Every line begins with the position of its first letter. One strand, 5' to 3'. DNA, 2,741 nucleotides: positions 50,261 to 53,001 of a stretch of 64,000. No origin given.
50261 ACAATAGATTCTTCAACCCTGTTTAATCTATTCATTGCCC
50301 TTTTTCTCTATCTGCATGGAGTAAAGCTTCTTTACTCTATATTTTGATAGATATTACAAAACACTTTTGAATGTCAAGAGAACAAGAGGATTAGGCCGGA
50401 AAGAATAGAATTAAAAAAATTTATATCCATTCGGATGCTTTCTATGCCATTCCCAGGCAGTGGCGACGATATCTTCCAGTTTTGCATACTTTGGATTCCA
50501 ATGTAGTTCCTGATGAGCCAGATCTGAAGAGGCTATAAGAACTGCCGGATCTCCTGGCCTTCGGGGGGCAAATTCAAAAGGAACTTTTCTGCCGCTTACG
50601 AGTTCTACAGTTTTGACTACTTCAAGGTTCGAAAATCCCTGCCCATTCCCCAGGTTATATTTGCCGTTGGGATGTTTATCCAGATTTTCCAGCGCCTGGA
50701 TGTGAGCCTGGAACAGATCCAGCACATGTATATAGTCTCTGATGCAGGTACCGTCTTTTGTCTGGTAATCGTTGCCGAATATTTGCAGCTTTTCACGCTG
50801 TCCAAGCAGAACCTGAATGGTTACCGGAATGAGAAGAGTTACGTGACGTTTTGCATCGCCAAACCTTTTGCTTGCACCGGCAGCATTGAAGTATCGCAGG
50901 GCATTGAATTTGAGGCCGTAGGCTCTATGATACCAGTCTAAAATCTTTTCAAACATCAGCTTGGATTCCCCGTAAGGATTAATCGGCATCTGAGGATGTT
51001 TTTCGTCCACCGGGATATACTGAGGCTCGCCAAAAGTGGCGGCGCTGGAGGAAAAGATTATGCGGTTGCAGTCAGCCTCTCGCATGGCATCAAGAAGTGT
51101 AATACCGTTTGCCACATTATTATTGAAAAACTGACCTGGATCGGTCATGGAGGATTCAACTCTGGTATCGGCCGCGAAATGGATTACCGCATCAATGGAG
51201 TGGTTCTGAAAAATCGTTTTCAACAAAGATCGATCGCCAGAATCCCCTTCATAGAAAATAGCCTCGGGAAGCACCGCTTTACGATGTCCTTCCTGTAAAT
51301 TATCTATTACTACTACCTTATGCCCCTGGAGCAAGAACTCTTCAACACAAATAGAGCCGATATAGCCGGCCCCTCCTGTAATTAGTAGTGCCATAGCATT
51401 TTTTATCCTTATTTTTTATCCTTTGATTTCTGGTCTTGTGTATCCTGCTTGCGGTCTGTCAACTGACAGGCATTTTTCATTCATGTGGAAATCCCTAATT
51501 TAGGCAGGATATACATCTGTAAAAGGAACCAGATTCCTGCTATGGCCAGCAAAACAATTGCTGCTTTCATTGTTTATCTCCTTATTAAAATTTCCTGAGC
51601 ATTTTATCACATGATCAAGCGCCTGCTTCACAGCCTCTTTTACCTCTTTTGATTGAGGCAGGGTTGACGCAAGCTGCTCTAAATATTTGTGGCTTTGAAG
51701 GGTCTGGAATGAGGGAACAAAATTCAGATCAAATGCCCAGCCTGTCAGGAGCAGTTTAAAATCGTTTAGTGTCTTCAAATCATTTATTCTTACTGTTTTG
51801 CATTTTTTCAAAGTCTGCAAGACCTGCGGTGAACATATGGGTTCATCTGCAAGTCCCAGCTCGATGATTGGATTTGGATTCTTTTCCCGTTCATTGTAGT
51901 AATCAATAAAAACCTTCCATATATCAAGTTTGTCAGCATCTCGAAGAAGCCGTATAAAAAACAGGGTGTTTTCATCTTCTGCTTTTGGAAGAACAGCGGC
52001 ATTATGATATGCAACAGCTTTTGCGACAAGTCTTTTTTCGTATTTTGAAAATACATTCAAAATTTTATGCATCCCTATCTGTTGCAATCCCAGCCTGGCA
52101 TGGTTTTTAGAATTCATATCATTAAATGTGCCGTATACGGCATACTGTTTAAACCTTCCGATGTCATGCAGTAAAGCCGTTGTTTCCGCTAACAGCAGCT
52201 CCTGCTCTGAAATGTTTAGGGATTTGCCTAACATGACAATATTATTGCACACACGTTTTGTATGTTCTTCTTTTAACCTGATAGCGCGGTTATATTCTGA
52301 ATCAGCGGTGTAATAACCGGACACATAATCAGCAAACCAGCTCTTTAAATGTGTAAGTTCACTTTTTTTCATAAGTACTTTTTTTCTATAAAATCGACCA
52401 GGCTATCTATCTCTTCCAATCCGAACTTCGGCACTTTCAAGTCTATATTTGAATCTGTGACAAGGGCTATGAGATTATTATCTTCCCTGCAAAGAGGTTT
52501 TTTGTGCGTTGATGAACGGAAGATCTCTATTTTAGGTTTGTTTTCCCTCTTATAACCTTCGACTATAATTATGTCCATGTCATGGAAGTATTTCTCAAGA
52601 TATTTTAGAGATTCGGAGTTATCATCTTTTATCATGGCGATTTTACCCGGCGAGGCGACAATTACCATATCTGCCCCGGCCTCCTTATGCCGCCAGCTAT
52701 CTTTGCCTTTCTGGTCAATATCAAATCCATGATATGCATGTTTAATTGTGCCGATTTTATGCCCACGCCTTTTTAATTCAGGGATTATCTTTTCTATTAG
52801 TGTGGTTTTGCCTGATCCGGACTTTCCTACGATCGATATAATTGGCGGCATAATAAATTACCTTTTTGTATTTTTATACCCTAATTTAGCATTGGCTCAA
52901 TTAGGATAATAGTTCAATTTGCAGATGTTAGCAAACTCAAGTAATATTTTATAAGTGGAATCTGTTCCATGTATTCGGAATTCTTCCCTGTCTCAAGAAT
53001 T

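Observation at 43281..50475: Three to four diverged copies of the galE 3' end partition a 7-kb islet of TA modules and ATPases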

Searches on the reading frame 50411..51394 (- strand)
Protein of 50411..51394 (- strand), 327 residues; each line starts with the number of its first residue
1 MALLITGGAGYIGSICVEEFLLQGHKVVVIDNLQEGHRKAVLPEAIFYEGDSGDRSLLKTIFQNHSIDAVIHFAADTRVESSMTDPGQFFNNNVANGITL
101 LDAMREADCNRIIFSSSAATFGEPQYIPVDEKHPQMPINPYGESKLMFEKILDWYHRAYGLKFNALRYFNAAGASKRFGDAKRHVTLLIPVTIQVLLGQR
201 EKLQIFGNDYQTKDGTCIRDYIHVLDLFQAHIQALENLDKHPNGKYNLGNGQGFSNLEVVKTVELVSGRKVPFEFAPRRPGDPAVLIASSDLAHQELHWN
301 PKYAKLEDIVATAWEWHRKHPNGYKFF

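Call 9: search_protein_families(library=pfam, proteins=[window:50411-51394:-], max_evalue=0.001)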
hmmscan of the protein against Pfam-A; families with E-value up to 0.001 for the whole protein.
window:50411-51394:- (327 aa): 8 families
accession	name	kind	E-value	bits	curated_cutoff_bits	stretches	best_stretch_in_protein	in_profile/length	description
PF01370.27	Epimerase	-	1.6e-57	195.1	20.9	1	4-249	2-240/240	NAD dependent epimerase/dehydratase family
PF16363.11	GDP_Man_Dehyd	-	2.4e-56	192.1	27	1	4-304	1-324/332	GDP-mannose 4,6 dehydratase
PF02719.21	Polysacc_synt_2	-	4.7e-11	42.9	20.2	1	3-174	1-174/293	Polysaccharide biosynthesis protein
PF01073.25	3Beta_HSD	-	4.8e-11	42.6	22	1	4-152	1-157/280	3-beta hydroxysteroid dehydrogenase/isomerase family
PF04321.23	RmlD_sub_bind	-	3e-10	40.1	27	1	1-152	1-136/287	RmlD substrate binding domain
PF05368.20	NmrA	-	3.9e-07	30.4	27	1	3-117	5-107/298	NmrA-like family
PF07993.18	NAD_binding_4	-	1.1e-06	28.4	20.1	1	65-176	87-212/258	Male sterility protein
PF13460.12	NAD_binding_10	-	3.7e-06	27.3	27.2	1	7-151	1-130/184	NAD(P)H-binding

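Call 10: find_encoding_contigs(protein=window:50411-51394:-, flank=10000, max_places=10)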
Protein window:50411-51394:- (327 aa): 9 contigs read that carry it; 5 places shown.
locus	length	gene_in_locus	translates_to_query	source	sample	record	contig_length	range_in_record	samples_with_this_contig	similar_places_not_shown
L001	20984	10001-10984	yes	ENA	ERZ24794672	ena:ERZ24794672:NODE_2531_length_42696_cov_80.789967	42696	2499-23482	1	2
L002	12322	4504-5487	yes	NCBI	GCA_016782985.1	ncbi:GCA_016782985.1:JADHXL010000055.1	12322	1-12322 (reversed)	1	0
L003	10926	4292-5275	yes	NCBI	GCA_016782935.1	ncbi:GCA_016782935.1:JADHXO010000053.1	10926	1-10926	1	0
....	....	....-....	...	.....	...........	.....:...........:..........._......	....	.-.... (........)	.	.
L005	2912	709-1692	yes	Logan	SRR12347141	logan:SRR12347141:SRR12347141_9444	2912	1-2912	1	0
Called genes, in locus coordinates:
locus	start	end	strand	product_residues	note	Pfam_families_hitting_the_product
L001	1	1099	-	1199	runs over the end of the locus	?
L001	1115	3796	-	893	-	PF02739:5_3_exonuc_N, PF01367:5_3_exonuc, PF01612:DNA_pol_A_exo1, PF22619:DNA_polI_exo1, PF00476:DNA_pol_A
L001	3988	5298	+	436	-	PF03951:Gln-synt_N, PF00120:Gln-synt_C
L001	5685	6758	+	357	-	PF04055:Radical_SAM, PF12544:LAM_C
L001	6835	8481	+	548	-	PF02310:B12-binding, PF04055:Radical_SAM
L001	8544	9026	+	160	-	PF02492:cobW, PF03205:MobB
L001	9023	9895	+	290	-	PF01966:HD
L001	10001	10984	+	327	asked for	PF01073:3Beta_HSD, PF01370:Epimerase, PF02719:Polysacc_synt_2, PF04321:RmlD_sub_bind, PF05368:NmrA (faint), PF07993:NAD_binding_4 (faint), PF13460:NAD_binding_10 (weak), PF16363:GDP_Man_Dehyd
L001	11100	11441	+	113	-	PF01909:NTP_transf_2, PF18765:Polbeta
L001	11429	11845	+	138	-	PF05168:HEPN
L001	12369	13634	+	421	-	PF13173:AAA_14, PF13635:DUF4143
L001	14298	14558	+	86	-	PF05016:ParE_toxin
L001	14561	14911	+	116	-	PF18506:RelB-like (weak), PF13560:HTH_31 (faint), PF01381:HTH_3, PF13384:HTH_23 (faint)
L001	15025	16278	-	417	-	PF13173:AAA_14, PF13635:DUF4143 (weak)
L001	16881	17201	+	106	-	PF01909:NTP_transf_2 (weak), PF18765:Polbeta (weak)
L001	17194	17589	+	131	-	PF05168:HEPN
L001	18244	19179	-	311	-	PF00535:Glycos_transf_2, PF10111:Glyco_tranf_2_2, PF13641:Glyco_tranf_2_3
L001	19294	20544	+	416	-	PF04932:Wzy_C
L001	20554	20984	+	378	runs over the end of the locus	PF13439:Glyco_transf_4, PF20706:GT4-conflict, PF00534:Glycos_transf_1, PF13692:Glyco_trans_1_4, PF13524:Glyco_trans_1_2 (weak)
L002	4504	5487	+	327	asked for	PF01073:3Beta_HSD, PF01370:Epimerase, PF02719:Polysacc_synt_2, PF04321:RmlD_sub_bind, PF05368:NmrA (faint), PF07993:NAD_binding_4 (faint), PF13460:NAD_binding_10 (weak), PF16363:GDP_Man_Dehyd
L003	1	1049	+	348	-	PF04055:Radical_SAM, PF12544:LAM_C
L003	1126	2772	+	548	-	PF02310:B12-binding, PF04055:Radical_SAM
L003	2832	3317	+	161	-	PF02492:cobW, PF03205:MobB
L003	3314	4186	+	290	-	PF01966:HD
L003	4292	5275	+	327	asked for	PF01073:3Beta_HSD, PF01370:Epimerase, PF02719:Polysacc_synt_2, PF04321:RmlD_sub_bind, PF05368:NmrA (faint), PF07993:NAD_binding_4 (faint), PF13460:NAD_binding_10 (weak), PF16363:GDP_Man_Dehyd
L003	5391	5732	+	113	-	PF01909:NTP_transf_2, PF18765:Polbeta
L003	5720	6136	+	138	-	PF05168:HEPN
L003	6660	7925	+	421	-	PF13173:AAA_14, PF13635:DUF4143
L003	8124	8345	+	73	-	-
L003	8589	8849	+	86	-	PF05016:ParE_toxin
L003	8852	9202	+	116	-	PF18506:RelB-like (weak), PF13560:HTH_31 (faint), PF01381:HTH_3, PF13384:HTH_23 (faint)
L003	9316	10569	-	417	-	PF13173:AAA_14, PF13635:DUF4143 (weak)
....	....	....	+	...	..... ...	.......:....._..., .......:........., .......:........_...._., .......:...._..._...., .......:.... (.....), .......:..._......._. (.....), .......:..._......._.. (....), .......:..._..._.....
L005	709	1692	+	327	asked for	PF01073:3Beta_HSD, PF01370:Epimerase, PF02719:Polysacc_synt_2, PF04321:RmlD_sub_bind, PF05368:NmrA (faint), PF07993:NAD_binding_4 (faint), PF13460:NAD_binding_10 (weak), PF16363:GDP_Man_Dehyd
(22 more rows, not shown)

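Call 11: find_related_loci(query=window:50411-51394:-, collection=genome_contigs, flank=10000)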
Query window:50411-51394:- (327 aa) in genome_contigs; peptide patterns used: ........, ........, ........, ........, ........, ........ (x = any residue, [..] = any of these).
142 stretches matched a pattern; 102 encode a relative of the query (tblastn E <= 1e-3); the best 80 are kept; 80 distinct loci.
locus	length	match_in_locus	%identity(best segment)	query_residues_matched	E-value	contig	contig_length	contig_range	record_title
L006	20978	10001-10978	93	1-326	0e+0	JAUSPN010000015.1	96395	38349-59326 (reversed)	MAG: Candidatus Desulfaltia sp. isolate E21_metabat.bin.72 E21_k141_3526, whole genome shotgun sequence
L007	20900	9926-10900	93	1-325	0e+0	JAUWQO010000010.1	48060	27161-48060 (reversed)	MAG: Desulfobacterales bacterium isolate CSMAG_2504 CSMAG_2504_k141_147916_length_48060_cov_28.5420, whole genome shotgu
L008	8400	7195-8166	92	1-324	0e+0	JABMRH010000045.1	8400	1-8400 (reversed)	MAG: Desulfobacteraceae bacterium isolate bin.139 k141_896460, whole genome shotgun sequence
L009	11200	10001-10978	92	1-326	0e+0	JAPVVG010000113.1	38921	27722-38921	MAG: Desulfobacteraceae bacterium isolate SB_S3_bin18 SB_S3_bin18_000000000113, whole genome shotgun sequence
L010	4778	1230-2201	92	1-324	0e+0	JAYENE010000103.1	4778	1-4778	MAG: Thermodesulfobacteriota bacterium isolate MAG063 MAG063_103, whole genome shotgun sequence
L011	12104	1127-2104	91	1-326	0e+0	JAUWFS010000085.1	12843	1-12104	MAG: Deltaproteobacteria bacterium isolate CSMAG_2222 CSMAG_2222_k141_1522567_length_12843_cov_17.9780, whole genome sho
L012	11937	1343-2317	92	1-325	0e+0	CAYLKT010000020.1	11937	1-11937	MAG TPA_asm: uncultured Thermoplasmatales archaeon isolate binchicken_co122_15 genome assembly, contig: NODE_4101_length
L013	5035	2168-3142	85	1-325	0e+0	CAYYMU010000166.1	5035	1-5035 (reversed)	MAG TPA_asm: uncultured Desulfobacteraceae bacterium isolate binchicken_co243_228 genome assembly, contig: NODE_16800_le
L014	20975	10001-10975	83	1-325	0e+0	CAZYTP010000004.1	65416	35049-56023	MAG TPA_asm: uncultured Syntrophales bacterium isolate SRP178699_co2_308 genome assembly, contig: NODE_101_length_65416_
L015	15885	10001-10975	82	1-325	0e+0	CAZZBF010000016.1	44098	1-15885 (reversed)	MAG TPA_asm: uncultured Syntrophales bacterium isolate binchicken_co405_343 genome assembly, contig: NODE_1138_length_44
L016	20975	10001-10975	83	1-325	0e+0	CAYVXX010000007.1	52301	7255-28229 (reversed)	MAG TPA_asm: uncultured Syntrophales bacterium isolate SRP178699_co1_423 genome assembly, contig: NODE_555_length_52301_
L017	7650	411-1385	74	1-325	5e-176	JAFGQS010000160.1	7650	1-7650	MAG: Deltaproteobacteria bacterium isolate Zod_Metabat.781 k87_6132784, whole genome shotgun sequence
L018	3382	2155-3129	75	1-325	0e+0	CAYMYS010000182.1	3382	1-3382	MAG TPA_asm: uncultured Syntrophaceae bacterium isolate binchicken_co181_524 genome assembly, contig: NODE_67987_length_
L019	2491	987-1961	72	1-325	3e-176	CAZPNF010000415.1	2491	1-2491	MAG TPA_asm: uncultured bacterium isolate binchicken_co262_332 genome assembly, contig: NODE_55007_length_2491_cov_5.872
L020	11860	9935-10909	70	1-325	8e-163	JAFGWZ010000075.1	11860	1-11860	MAG: Deltaproteobacteria bacterium isolate ZodW_Metabat.303 k87_6574742, whole genome shotgun sequence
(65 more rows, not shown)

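Call 19: find_related_loci(query=window:50411-51394:-, collection=metagenome_contigs, flank=10000)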
Query window:50411-51394:- (327 aa) in metagenome_contigs; peptide patterns used: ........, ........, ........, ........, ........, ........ (x = any residue, [..] = any of these).
198 stretches matched a pattern; 161 encode a relative of the query (tblastn E <= 1e-3); the best 80 are kept; 80 distinct loci.
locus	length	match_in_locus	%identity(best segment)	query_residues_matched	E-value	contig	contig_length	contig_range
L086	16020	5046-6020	94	1-325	0e+0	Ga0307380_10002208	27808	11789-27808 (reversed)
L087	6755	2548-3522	93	1-325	0e+0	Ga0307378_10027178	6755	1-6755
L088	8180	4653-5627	93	1-325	0e+0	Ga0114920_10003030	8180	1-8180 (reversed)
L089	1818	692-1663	92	1-324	0e+0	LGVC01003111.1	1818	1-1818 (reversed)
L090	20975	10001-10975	89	1-325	0e+0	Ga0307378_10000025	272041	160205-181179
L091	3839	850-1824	87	1-325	0e+0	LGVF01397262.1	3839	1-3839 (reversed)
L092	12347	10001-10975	85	1-325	0e+0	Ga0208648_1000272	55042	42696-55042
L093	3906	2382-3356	83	1-325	0e+0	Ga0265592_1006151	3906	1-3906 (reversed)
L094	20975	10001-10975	83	1-325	0e+0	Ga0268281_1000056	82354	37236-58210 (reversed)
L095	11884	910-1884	83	1-325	0e+0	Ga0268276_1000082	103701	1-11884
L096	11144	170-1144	80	1-325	0e+0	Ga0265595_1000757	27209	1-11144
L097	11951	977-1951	80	1-325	0e+0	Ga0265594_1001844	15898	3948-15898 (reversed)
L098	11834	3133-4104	79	1-324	0e+0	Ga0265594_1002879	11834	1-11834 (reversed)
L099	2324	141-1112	76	1-324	0e+0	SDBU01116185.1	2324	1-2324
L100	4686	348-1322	75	1-325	5e-178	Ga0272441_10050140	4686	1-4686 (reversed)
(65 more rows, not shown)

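Call 68: search_protein_families(library=ncbifam, proteins=[window:50411-51394:-], max_evalue=0.001)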
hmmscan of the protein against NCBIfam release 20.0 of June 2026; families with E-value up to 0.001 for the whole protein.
window:50411-51394:- (327 aa): 26 families (the best 25 are shown)
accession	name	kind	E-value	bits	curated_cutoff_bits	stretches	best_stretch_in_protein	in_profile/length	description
TIGR01179.1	galE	equivalog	5.2e-120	400.2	262.3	1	3-323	2-331/332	UDP-glucose 4-epimerase GalE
NF007956.0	PRK10675.1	subfamily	8.5e-83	278.3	394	1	1-325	1-337/338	UDP-glucose 4-epimerase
TIGR01181.1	dTDP_gluc_dehyt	equivalog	3.2e-42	144.8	365.1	1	3-321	2-315/321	dTDP-glucose 4,6-dehydratase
TIGR02197.1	heptose_epim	equivalog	9.5e-38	130.1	274.6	1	3-268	1-261/316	ADP-glyceromanno-heptose 6-epimerase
TIGR04180.1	EDH_00030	hypoth_equivalog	1.4e-27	96.5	475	1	4-303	2-296/297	NAD-dependent 4,6-dehydratase LegB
NF007490.0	PRK10084.1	subfamily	5e-20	71.8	649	2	1-106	1-113/361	dTDP-glucose 4,6-dehydratase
TIGR03466.1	HpnA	hypoth_equivalog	3.1e-19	69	367.65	1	2-153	2-153/327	hopanoid-associated sugar epimerase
NF011728.1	PRK15181.1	equivalog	3.3e-19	69.1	760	1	3-252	18-267/348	Vi polysaccharide biosynthesis UDP-N-acetylglucosaminuronic acid C-4 epimerase TviC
NF007582.0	PRK10217.1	equivalog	4.5e-19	68.7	698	1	3-263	4-266/355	dTDP-glucose 4,6-dehydratase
NF008360.0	PRK11150.1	equivalog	1.3e-15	57.4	452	1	3-263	2-250/310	ADP-glyceromanno-heptose 6-epimerase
TIGR02622.1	CDP_4_6_dhtase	equivalog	3.6e-14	52.7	278.45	1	4-319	8-332/352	CDP-glucose 4,6-dehydratase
NF047922.1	GDPFucSynFcl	equivalog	7.9e-13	48.5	500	1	55-320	42-304/308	GDP-L-fucose synthase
TIGR01472.1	gmd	equivalog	1.4e-12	47.5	415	1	45-228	56-238/342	GDP-mannose 4,6-dehydratase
NF043036.1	ErythonDh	equivalog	5.3e-12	45.6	325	1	1-157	1-165/321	D-erythronate dehydrogenase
NF042422.1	oxyalk_red_OleD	equivalog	4.9e-10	39.3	580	1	1-121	1-114/329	2-alkyl-3-oxoalkanoate reductase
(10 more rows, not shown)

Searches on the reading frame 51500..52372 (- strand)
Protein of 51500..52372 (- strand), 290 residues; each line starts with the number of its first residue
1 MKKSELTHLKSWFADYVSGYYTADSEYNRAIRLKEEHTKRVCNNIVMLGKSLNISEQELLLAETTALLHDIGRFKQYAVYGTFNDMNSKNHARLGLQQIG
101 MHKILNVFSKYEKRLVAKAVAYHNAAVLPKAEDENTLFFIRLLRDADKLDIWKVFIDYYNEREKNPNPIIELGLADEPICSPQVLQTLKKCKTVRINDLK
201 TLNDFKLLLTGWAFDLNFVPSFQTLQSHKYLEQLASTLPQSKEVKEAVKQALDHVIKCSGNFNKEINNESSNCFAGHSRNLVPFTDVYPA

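Call 9: search_protein_families(library=pfam, proteins=[window:51500-52372:-], max_evalue=0.001)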
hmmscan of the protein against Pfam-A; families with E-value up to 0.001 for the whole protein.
window:51500-52372:- (290 aa): 1 family
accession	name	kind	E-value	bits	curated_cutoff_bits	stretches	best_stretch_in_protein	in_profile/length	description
PF01966.28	HD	-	3.1e-08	34.3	22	1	36-150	3-114/116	HD domain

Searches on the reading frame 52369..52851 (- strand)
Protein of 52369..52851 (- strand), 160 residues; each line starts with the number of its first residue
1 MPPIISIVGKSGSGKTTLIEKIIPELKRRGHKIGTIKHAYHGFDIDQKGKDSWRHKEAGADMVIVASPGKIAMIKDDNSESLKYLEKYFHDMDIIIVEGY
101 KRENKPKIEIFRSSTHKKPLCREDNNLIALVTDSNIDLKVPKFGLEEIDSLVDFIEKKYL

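Call 9: search_protein_families(library=pfam, proteins=[window:52369-52851:-], max_evalue=0.001)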
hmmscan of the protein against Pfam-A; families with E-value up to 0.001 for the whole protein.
window:52369-52851:- (160 aa): 9 families
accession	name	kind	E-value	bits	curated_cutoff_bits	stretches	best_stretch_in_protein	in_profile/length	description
PF03205.20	MobB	-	1.3e-50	171.1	26.6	1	4-133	1-133/133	Molybdopterin guanine dinucleotide synthesis protein B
PF02492.25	cobW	-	7.2e-08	32.7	20.7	1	3-99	1-91/180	CobW/HypB/UreG, nucleotide-binding domain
PF03266.21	NTPase_1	-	5e-05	23.6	23.9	1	5-36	2-33/168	NTPase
PF00005.33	ABC_tran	-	0.00023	22.2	25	1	4-51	13-55/137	ABC transporter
PF03308.22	MeaB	-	0.00029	20.4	23.1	1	5-36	36-67/273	Methylmalonyl Co-A mutase-associated GTPase MeaB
PF00485.24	PRK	-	0.00081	19.7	22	0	4-59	1-57/196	Phosphoribulokinase / Uridine kinase family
PF00448.28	SRP54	-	0.00086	19.4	22.7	0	4-34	3-33/196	SRP54-type protein, GTPase domain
PF24883.2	NPHP3_N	-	0.00098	19.8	24.8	0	4-51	24-66/164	Nephrocystin 3, N-terminal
PF02606.20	LpxK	-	0.001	18.7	27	0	11-97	46-134/328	Tetraacyldisaccharide-1-P 4'-kinase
